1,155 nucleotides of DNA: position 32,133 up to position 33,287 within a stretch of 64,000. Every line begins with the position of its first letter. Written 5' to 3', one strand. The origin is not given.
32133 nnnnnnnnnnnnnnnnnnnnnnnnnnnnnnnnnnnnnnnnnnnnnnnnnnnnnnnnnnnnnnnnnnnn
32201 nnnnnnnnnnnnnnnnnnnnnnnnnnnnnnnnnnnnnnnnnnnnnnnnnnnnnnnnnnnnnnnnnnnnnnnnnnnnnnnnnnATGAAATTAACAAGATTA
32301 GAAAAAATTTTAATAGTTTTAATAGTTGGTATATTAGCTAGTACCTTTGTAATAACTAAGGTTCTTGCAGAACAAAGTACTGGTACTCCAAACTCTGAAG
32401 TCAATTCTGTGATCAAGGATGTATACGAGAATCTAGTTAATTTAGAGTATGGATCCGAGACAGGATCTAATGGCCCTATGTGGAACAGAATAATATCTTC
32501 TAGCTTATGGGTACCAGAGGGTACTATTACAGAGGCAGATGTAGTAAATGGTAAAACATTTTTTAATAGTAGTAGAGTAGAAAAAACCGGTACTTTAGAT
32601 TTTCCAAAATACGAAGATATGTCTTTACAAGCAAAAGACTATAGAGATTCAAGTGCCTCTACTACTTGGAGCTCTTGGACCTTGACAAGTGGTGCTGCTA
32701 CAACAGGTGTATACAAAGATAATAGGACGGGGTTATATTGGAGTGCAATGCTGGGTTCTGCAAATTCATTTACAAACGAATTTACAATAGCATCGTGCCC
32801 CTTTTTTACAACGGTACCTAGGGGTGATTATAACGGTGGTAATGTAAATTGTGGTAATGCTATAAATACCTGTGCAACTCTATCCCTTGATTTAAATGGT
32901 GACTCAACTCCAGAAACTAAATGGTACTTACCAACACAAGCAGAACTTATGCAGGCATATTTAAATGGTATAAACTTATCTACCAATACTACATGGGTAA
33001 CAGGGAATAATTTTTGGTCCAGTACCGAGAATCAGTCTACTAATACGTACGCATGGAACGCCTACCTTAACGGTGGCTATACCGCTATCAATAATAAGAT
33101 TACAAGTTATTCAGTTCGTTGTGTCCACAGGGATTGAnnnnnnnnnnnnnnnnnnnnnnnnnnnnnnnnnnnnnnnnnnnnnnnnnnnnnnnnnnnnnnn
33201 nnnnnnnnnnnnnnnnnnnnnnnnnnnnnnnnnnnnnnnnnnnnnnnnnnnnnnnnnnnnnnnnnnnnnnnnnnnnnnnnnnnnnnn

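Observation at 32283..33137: DGR target protein combines a type-IV-pilin-like N-terminus with a DUF1566/C-type-lectin-fold variable domain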

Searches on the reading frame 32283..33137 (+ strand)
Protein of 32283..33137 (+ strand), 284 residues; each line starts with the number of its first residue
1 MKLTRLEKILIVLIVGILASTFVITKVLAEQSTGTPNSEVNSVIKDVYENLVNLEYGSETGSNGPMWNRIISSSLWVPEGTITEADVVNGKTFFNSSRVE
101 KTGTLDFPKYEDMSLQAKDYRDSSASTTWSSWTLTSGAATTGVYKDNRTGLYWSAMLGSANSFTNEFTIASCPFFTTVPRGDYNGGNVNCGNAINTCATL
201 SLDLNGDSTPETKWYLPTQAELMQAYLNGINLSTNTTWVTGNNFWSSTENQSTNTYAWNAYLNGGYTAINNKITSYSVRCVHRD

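Call 4: search_protein_families(library=pfam, proteins=[window:32283-33137:+], max_evalue=1)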
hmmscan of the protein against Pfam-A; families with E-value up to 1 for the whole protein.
window:32283-33137:+ (284 aa): 3 families
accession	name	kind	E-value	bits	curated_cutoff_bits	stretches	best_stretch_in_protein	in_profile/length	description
PF07603.17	Lcl_C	-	6e-13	49.6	34.9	1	143-281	2-116/117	Lcl C-terminal domain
PF06525.17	SoxE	-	0.11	12.4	21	0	195-242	22-69/149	Sulfocyanin (SoxE) domain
PF05689.17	InvE_AD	-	0.32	11.8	32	1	215-280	67-135/136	Adhesion domain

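Call 6: search_protein_families(library=ncbifam, proteins=[window:32283-33137:+], max_evalue=1)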
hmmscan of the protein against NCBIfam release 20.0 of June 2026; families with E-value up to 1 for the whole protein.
window:32283-33137:+ (284 aa): 2 families
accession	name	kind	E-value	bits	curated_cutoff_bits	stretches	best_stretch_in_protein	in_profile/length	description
NF046116.1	adhesin_Lcl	equivalog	0.0031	16.1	500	1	206-281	359-428/431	collagen-like adhesin Lcl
TIGR02145.1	Fib_succ_major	domain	0.049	14.3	41.65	1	241-282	132-175/176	FISUMP domain-containing protein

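Call 9: find_homologous_proteins(query=window:32283-33134:+)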
Query window:32283-33134:+ (284 aa): 127 proteins with E <= 0.001 among 915 candidates; the best 120 are listed.
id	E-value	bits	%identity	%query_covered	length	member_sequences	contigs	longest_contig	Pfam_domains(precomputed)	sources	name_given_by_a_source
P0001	1.0e-167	574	92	100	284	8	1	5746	PF07603.18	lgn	-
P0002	9.0e-122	424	69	100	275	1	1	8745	PF07603.18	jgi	-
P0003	1.1e-120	420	68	100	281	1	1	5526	PF07603.18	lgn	-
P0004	1.4e-120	420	70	100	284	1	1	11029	PF07603.18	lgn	-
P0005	1.4e-120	420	68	100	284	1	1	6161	PF07603.18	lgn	-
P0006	1.7e-119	416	68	100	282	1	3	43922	PF07603.18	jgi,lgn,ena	jgi:hypothetical protein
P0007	1.1e-111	391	65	100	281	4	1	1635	PF07603.18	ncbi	-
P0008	7.3e-111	388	62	100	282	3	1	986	PF07603.18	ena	-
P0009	9.1e-110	384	63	100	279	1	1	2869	PF07603.18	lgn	-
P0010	1.5e-109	384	64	100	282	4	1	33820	PF07603.18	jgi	jgi:hypothetical protein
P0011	2.2e-109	383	64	100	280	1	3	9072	PF07603.18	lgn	-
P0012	4.1e-109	382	63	100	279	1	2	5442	PF07603.18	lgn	-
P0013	1.2e-108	381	63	100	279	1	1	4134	PF07603.18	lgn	-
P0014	1.2e-108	381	63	100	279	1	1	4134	PF07603.18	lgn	-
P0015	1.5e-108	380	63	100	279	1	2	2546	PF07603.18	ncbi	-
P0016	1.0e-106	374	63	100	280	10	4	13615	PF07603.18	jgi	jgi:hypothetical protein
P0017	1.9e-105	370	65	93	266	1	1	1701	PF07603.18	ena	-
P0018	9.8e-104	365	62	100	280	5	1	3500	PF07603.18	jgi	-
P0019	3.1e-103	363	64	93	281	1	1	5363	PF07603.18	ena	-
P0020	2.4e-102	360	63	93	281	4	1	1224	PF07603.18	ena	-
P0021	3.5e-102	359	61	100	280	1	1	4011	PF07603.18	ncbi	-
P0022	7.1e-102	358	60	100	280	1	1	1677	PF07603.18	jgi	jgi:hypothetical protein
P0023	1.4e-101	358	62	100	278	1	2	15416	PF07603.18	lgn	-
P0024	3.0e-101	356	63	93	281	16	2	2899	PF07603.18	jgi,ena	-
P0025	7.1e-101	355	63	94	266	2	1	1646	PF07603.18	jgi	jgi:hypothetical protein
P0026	7.8e-101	355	62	100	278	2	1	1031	PF07603.18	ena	-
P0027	4.6e-100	353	60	100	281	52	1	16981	PF07603.18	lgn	-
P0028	1.2e-99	351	60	100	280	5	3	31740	PF07603.18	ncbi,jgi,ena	ncbi:MAG: DUF1566 domain-containing protein [Candidatus Dojkabacteria bacterium]|jgi:hypothetical pr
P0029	4.2e-98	346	58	100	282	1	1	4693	PF07603.18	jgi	jgi:hypothetical protein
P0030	1.2e-96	341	59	93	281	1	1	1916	PF07603.18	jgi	-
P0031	1.5e-96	341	58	100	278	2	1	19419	PF07603.18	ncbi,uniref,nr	ncbi:MAG: hypothetical protein XD93_0054 [candidate division WS6 bacterium 34_10]|uniref:Lcl C-termi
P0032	2.7e-96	340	59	97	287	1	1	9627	PF07603.18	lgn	-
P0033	5.6e-96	339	60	93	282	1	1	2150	PF07603.18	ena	-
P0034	1.3e-95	338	56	100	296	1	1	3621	PF07603.18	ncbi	-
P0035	2.5e-94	334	59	100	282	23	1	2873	PF07603.18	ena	-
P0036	6.7e-94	332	60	93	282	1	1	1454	PF07603.18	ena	-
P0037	8.6e-91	322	59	93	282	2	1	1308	PF07603.18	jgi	-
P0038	4.7e-88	313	57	100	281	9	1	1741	PF07603.18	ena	-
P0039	2.8e-87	311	54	100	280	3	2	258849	PF07603.18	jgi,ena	-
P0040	7.1e-86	306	55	100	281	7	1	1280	PF07603.18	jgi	jgi:hypothetical protein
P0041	1.4e-85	305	54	100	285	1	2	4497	PF07603.18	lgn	-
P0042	9.8e-85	302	52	100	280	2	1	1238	PF07603.18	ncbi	-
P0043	3.1e-84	301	54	100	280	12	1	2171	PF07603.18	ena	-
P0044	9.7e-83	296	54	100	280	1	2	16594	PF07603.18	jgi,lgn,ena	-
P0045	1.5e-82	295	55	100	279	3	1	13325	PF07603.18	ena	-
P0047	6.0e-80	287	51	100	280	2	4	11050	PF07603.18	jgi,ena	-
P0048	1.1e-72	263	48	100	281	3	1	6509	PF07603.18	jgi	-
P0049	8.7e-72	260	53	92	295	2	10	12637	PF07603.18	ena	-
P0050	2.3e-71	258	47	100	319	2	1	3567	PF07603.18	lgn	-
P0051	1.1e-69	253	47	98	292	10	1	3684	PF07603.18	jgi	-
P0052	1.2e-69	253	49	93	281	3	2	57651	PF07603.18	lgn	-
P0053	1.6e-69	252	51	91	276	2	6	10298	PF07603.18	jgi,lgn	-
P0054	3.3e-68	248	48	98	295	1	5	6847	PF07603.18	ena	-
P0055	3.7e-68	248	58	77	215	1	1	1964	PF07603.18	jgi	jgi:hypothetical protein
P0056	1.5e-65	239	47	100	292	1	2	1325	PF07603.18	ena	-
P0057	1.8e-65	239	48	100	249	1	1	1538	PF07603.18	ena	-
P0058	4.6e-65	238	48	97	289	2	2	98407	PF07603.18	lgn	-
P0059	9.8e-65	237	47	100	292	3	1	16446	PF07603.18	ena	-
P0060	1.1e-64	237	47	100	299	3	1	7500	PF07603.18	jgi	jgi:hypothetical protein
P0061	9.6e-64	233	43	100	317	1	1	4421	PF07603.18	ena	-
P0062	1.1e-63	233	47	97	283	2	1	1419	PF07603.18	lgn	-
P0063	1.2e-62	230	45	100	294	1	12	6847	PF07603.18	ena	-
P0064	1.3e-58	217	39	98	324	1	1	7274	PF07603.18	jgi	-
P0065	3.6e-58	215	46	100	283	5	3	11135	PF07603.18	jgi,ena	-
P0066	8.9e-58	214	45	92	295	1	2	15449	PF07603.18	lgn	-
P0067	3.7e-57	212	44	97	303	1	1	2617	PF07603.18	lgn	-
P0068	3.9e-57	212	43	96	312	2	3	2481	PF07603.18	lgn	-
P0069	9.1e-55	204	43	97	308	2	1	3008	PF07603.18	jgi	-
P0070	2.0e-54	203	44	100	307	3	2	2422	PF07603.18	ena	-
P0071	2.5e-54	203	40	100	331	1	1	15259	PF07603.18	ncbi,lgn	-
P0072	3.1e-54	202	41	100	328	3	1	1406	PF07603.18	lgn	-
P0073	9.3e-54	201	43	97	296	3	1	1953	PF07603.18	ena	-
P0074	8.3e-53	198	44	97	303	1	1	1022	PF07603.18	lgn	-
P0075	3.7e-52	195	44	90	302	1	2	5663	PF07603.18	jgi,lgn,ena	-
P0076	6.1e-51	191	40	98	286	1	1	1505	PF07603.18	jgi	-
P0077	1.4e-50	190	43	97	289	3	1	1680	PF07603.18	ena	-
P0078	1.7e-50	190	41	98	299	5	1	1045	PF07603.18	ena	-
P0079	2.3e-50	190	41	100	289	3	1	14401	PF07603.18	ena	-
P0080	3.5e-50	189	42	97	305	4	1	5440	PF07603.18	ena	-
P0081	7.0e-50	188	52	64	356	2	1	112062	PF07603.18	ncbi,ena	-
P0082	3.2e-49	186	40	98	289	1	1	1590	PF07603.18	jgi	-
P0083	7.3e-49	185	41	98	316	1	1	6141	PF07603.18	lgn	-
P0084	1.1e-48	184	40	92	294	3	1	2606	PF07603.18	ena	-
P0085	9.2e-47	178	37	75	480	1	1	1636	PF07603.18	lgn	-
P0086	2.8e-46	176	43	98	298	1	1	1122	PF07603.18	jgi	jgi:hypothetical protein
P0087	7.9e-45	171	41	100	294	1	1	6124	PF07603.18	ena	-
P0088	8.2e-44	168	39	100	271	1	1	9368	PF07603.18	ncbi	-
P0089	9.7e-44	168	40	100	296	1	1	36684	PF07603.18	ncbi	-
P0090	4.6e-43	166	40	98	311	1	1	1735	PF07603.18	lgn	-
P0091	1.7e-42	164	40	93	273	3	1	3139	PF07603.18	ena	-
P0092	5.5e-41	159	40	74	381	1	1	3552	PF07603.18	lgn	-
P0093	1.3e-40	158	35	100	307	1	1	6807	PF07603.18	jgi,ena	jgi:hypothetical protein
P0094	2.0e-40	157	37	99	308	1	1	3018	PF07603.18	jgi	-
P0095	4.9e-40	156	35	97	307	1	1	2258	PF07603.18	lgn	-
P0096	7.1e-40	155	39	97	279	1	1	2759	PF07603.18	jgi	jgi:hypothetical protein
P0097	8.0e-40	155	40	94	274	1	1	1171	PF07603.18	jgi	jgi:hypothetical protein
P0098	2.9e-39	153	40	92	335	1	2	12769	PF07603.18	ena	-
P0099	5.0e-39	152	44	78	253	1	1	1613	PF07603.18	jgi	jgi:hypothetical protein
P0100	9.9e-39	151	35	97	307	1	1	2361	PF07603.18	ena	-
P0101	1.3e-38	151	38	100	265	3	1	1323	PF07603.18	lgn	-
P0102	5.2e-38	149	40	92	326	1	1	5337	PF07603.18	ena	-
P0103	4.6e-37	146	38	97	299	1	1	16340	PF07603.18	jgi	jgi:hypothetical protein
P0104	2.4e-36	144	40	91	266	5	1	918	PF07603.18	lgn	-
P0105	4.3e-36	143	35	97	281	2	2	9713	PF07603.18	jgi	jgi:hypothetical protein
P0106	8.4e-36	142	38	97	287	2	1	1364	PF07603.18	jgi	jgi:hypothetical protein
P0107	1.7e-34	137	37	97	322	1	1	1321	PF07603.18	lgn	-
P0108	1.2e-33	135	40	98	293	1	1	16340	PF07603.18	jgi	jgi:hypothetical protein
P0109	1.4e-32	131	46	65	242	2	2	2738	PF07603.18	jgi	jgi:hypothetical protein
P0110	4.8e-32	129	36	95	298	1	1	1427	PF07603.18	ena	-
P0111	1.5e-31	128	46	64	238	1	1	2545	PF07603.18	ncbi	-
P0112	2.2e-30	124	35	98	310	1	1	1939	PF07603.18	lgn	-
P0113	9.8e-30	122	46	61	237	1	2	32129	PF07603.18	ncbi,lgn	-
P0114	5.5e-28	116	31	98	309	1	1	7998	PF07603.18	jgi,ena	-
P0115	7.5e-28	116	36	98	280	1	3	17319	PF07603.18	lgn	-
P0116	5.6e-25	106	37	98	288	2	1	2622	PF07603.18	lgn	-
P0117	8.6e-25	106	34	98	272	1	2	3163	PF07603.18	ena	-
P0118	2.9e-24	104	35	99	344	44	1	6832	PF07603.18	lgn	-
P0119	1.1e-22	99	37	98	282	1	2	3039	PF07603.18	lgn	-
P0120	1.2e-22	99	34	100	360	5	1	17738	PF07603.18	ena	-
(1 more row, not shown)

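Call 15: find_encoding_contigs(protein=window:32283-33134:+, flank=10000, max_places=4)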
Protein window:32283-33134:+ (284 aa): no gene with exactly this product is on record in the collection.

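Call 16: predict_structure(protein=window:32283-33134:+)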
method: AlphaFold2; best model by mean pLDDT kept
length: 284 residues; sequences in the alignment: 1
mean_pLDDT: 34.6   pTM: 0.22
mean pLDDT of the five models: 34.6, 31.6, 30.3, 29.1, 29.0
residues with pLDDT >= 90: 0; 70-90: 12; 50-70: 18; < 50: 254
segments of 3 or more residues with pLDDT < 50: 30-32, 34-284
pLDDT, mean of each block of 10 residues (from residue 1): 72 70 57 45 41 33 27 27 32 26 25 30 31 32 37 34 29 29 27 28 30 32 34 29 28 28 28 29 26
secondary structure, 60 per line:
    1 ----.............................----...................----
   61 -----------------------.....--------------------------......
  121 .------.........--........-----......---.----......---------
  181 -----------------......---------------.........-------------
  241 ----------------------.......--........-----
elements in order: H5-33 H38-56 H84-88 E115-121 E128-136 E139-146 E152-157 E166-171 E198-203 H219-227 E263-269 E272-279

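Call 19: find_encoding_contigs(protein=P0001, flank=10000, max_places=3)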
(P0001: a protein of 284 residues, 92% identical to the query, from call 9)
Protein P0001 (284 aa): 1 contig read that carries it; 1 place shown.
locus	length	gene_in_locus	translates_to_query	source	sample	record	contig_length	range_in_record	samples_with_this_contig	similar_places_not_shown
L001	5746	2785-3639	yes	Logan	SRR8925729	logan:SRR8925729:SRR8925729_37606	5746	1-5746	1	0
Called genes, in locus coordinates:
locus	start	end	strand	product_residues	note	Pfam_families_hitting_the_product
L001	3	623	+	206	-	?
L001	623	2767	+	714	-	PF00005:ABC_tran, PF13304:AAA_21 (faint), PF12704:MacB_PCD, PF02687:FtsX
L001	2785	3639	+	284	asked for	PF07603:Lcl_C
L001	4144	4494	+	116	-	PF05635:23S_rRNA_IVP (faint), PF22296:bAvd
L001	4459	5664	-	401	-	PF00078:RVT_1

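Call 20: find_encoding_contigs(protein=P0039, flank=10000, max_places=3)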
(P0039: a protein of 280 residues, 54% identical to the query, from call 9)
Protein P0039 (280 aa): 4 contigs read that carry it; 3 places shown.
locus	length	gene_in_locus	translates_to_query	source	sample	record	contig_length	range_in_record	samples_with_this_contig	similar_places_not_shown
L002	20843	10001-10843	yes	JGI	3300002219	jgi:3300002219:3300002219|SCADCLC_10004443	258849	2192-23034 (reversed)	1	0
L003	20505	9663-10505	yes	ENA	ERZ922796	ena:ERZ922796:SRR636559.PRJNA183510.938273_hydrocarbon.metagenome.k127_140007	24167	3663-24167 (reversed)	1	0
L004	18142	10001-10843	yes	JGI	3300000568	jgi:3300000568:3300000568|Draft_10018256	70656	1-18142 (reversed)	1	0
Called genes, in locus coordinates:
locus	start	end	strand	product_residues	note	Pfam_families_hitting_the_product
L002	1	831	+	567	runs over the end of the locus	-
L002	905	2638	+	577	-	PF00664:ABC_membrane, PF00005:ABC_tran, PF02463:SMC_N (faint)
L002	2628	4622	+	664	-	PF00664:ABC_membrane, PF00005:ABC_tran, PF02463:SMC_N (faint), PF13401:AAA_22 (faint)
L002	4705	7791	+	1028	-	PF00041:fn3 (faint), PF25059:FN3_DSCAM-DSCAML_C (faint), PF16656:Pur_ac_phosph_N (weak)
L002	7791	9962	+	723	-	PF00005:ABC_tran, PF13304:AAA_21 (faint), PF12704:MacB_PCD, PF02687:FtsX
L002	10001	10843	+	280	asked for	PF07603:Lcl_C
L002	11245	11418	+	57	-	PF22296:bAvd (weak)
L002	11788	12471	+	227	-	PF02463:SMC_N (faint), PF00005:ABC_tran, PF13304:AAA_21 (faint)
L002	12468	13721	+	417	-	PF12704:MacB_PCD, PF02687:FtsX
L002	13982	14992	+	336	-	PF13310:Virulence_RhuM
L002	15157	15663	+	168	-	-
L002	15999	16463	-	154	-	PF00578:AhpC-TSA, PF08534:Redoxin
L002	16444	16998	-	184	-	PF13462:Thioredoxin_4, PF13743:Thioredoxin_5, PF01323:DSBA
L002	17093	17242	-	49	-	-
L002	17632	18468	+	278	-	-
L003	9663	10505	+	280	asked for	PF07603:Lcl_C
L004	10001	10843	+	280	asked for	PF07603:Lcl_C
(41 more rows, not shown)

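Call 24: predict_structure(alignment_id=A2)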
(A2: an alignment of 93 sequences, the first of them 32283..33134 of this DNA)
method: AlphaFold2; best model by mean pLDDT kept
length: 284 residues; sequences in the alignment: 93
mean_pLDDT: 91.4   pTM: 0.77
mean pLDDT of the five models: 91.4, 91.4, 91.2, 91.0, 90.5
residues with pLDDT >= 90: 222; 70-90: 40; 50-70: 21; < 50: 1
segments of 3 or more residues with pLDDT < 50: none
pLDDT, mean of each block of 10 residues (from residue 1): 85 88 57 62 86 95 94 91 95 94 93 87 84 97 96 97 97 98 97 98 96 98 96 93 98 98 95 98 88
secondary structure, 60 per line:
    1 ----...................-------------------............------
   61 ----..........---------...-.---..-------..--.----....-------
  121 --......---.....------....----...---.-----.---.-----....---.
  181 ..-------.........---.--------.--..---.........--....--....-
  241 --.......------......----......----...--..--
elements in order: H5-23 H43-54 H65-74 H110-113 H123-128 E132-136 E143-146 E151-153 H173-176 H191-198 H219-227 H230-233 H236-239 E243-249 E256-261 E266-271 E276-278
